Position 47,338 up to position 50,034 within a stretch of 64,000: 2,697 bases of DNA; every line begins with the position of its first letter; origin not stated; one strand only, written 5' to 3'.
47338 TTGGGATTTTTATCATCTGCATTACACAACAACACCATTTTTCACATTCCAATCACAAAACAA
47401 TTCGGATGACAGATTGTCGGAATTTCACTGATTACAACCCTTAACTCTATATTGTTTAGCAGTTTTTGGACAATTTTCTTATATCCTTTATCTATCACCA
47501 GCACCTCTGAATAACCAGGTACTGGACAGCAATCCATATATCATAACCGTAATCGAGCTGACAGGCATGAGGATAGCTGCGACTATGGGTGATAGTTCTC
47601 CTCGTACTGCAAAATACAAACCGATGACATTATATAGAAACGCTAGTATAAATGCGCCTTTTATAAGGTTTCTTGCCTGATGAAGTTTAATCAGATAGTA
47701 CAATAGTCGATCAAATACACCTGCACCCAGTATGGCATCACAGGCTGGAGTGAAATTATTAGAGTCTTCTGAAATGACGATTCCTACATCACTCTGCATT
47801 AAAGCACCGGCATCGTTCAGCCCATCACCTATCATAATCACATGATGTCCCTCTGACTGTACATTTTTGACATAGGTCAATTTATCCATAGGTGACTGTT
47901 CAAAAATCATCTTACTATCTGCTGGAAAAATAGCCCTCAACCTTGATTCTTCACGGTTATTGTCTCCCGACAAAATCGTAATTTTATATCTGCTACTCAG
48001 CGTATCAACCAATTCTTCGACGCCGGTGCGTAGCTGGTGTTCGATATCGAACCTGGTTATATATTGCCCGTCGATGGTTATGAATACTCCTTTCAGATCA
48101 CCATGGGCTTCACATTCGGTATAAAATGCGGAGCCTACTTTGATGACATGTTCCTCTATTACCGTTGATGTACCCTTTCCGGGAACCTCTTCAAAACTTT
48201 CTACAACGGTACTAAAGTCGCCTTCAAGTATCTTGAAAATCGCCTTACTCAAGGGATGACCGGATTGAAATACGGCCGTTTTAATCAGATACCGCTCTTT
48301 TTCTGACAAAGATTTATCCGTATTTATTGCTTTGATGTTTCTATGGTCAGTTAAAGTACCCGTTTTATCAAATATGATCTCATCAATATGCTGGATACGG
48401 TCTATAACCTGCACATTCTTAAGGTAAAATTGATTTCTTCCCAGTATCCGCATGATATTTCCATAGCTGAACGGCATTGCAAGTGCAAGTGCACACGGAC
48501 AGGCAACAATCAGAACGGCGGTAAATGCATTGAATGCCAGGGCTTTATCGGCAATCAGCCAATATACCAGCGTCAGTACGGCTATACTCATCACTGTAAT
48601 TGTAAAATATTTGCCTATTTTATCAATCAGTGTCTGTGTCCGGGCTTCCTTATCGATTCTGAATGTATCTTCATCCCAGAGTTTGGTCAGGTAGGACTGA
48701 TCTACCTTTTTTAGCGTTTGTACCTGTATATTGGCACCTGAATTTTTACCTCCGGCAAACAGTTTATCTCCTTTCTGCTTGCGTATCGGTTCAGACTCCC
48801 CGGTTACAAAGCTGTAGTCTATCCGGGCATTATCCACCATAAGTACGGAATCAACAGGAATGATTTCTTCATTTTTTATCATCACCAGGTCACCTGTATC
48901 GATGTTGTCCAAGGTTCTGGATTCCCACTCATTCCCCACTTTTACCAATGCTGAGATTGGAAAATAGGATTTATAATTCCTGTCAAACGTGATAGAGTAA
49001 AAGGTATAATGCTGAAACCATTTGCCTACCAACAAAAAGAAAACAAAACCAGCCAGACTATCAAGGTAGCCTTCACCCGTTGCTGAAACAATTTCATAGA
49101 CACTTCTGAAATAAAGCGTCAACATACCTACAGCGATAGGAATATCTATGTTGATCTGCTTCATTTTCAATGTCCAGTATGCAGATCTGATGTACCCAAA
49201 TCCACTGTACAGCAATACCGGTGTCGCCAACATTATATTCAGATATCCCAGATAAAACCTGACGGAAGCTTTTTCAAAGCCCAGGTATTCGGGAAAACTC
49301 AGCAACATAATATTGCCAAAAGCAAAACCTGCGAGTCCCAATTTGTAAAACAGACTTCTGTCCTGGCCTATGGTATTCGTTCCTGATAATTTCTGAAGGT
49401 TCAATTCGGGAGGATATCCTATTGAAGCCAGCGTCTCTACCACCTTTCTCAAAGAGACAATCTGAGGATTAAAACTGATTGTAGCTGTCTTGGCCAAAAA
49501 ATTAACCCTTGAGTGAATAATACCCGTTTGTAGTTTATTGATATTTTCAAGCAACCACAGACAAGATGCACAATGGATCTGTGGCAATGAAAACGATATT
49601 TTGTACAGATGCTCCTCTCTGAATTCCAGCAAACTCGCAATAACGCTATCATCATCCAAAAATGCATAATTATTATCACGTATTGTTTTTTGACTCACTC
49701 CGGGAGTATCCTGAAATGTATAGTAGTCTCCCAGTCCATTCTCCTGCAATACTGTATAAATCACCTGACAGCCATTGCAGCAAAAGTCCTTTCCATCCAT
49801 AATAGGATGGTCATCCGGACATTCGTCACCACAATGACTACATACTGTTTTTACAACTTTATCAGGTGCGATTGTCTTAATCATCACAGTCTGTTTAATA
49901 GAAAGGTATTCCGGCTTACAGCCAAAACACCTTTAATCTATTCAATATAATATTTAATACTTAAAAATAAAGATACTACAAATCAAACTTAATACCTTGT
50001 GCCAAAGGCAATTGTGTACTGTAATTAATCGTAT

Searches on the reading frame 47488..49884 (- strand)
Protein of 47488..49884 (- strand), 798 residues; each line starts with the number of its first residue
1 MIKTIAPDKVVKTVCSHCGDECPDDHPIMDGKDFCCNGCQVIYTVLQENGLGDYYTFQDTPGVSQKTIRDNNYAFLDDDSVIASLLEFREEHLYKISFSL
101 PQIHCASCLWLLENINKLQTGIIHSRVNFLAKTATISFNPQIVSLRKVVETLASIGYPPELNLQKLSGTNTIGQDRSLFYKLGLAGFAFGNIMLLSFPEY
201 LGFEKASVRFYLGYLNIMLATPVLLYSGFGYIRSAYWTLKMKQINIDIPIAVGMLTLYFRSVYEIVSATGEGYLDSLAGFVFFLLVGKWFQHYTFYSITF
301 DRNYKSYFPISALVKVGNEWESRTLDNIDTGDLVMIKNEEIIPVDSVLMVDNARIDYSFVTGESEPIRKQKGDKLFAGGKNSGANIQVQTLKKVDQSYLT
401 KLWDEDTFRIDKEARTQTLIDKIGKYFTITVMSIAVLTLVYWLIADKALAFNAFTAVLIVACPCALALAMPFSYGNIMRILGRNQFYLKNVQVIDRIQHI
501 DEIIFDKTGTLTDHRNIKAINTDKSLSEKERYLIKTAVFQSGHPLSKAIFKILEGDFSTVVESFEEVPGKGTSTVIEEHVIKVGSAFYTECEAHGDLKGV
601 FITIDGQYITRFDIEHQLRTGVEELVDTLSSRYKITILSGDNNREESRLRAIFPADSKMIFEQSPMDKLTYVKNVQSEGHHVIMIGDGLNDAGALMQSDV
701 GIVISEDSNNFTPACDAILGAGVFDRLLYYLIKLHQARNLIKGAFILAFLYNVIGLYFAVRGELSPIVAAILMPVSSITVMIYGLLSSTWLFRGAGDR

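Call 39: find_encoding_contigs(protein=window:47488-49884:-, flank=10000, max_places=10)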
Protein window:47488-49884:- (798 aa): 23 contigs read that carry it; 6 places shown.
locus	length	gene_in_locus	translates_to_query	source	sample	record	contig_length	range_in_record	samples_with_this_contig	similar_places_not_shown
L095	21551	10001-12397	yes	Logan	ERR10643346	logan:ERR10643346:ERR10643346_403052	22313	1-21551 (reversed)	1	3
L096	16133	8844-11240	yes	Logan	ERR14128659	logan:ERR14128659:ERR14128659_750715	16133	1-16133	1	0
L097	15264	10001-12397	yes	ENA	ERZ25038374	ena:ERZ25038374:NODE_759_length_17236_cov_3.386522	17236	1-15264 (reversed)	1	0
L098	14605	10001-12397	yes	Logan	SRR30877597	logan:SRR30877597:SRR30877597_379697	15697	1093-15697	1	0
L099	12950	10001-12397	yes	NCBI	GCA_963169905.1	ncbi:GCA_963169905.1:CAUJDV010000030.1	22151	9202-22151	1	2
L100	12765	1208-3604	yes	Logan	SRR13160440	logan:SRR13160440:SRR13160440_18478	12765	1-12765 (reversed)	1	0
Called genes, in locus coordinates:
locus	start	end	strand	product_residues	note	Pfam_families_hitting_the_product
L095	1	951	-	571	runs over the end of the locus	?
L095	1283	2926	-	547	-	PF00005:ABC_tran, PF02463:SMC_N (faint), PF01926:MMR_HSR1 (faint), PF13304:AAA_21 (faint), PF13476:AAA_23 (faint), PF12848:ABC_tran_Xtn, PF00005:ABC_tran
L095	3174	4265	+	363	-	PF00793:DAHP_synth_1, PF01817:CM_2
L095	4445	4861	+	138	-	PF02077:SURF4, PF07291:MauE (weak), PF07681:DoxX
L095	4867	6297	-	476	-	-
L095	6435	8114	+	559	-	PF07837:FTCD_N, PF02971:FTCD, PF04961:FTCD_C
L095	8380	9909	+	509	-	PF00171:Aldedh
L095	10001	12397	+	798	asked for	PF12156:ATPase-cat_bd, PF00403:HMA (weak), PF00122:E1-E2_ATPase, PF00702:Hydrolase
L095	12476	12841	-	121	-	PF11751:PorP_SprF (weak)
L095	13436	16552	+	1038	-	PF26689:FIDD, PF13585:CHU_C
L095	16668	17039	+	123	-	PF00196:GerE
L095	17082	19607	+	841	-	PF00963:Cohesin (weak), PF18962:Por_Secre_tail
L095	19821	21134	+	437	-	-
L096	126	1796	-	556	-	PF00005:ABC_tran, PF02463:SMC_N (faint), PF01926:MMR_HSR1 (faint), PF13304:AAA_21 (faint), PF13476:AAA_23 (faint), PF12848:ABC_tran_Xtn, PF00005:ABC_tran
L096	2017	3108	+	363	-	PF00793:DAHP_synth_1, PF01817:CM_2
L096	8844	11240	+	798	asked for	PF12156:ATPase-cat_bd, PF00403:HMA (weak), PF00122:E1-E2_ATPase, PF00702:Hydrolase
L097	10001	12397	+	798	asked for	PF12156:ATPase-cat_bd, PF00403:HMA (weak), PF00122:E1-E2_ATPase, PF00702:Hydrolase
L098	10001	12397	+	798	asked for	PF12156:ATPase-cat_bd, PF00403:HMA (weak), PF00122:E1-E2_ATPase, PF00702:Hydrolase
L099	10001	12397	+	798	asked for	PF12156:ATPase-cat_bd, PF00403:HMA (weak), PF00122:E1-E2_ATPase, PF00702:Hydrolase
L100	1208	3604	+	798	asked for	PF12156:ATPase-cat_bd, PF00403:HMA (weak), PF00122:E1-E2_ATPase, PF00702:Hydrolase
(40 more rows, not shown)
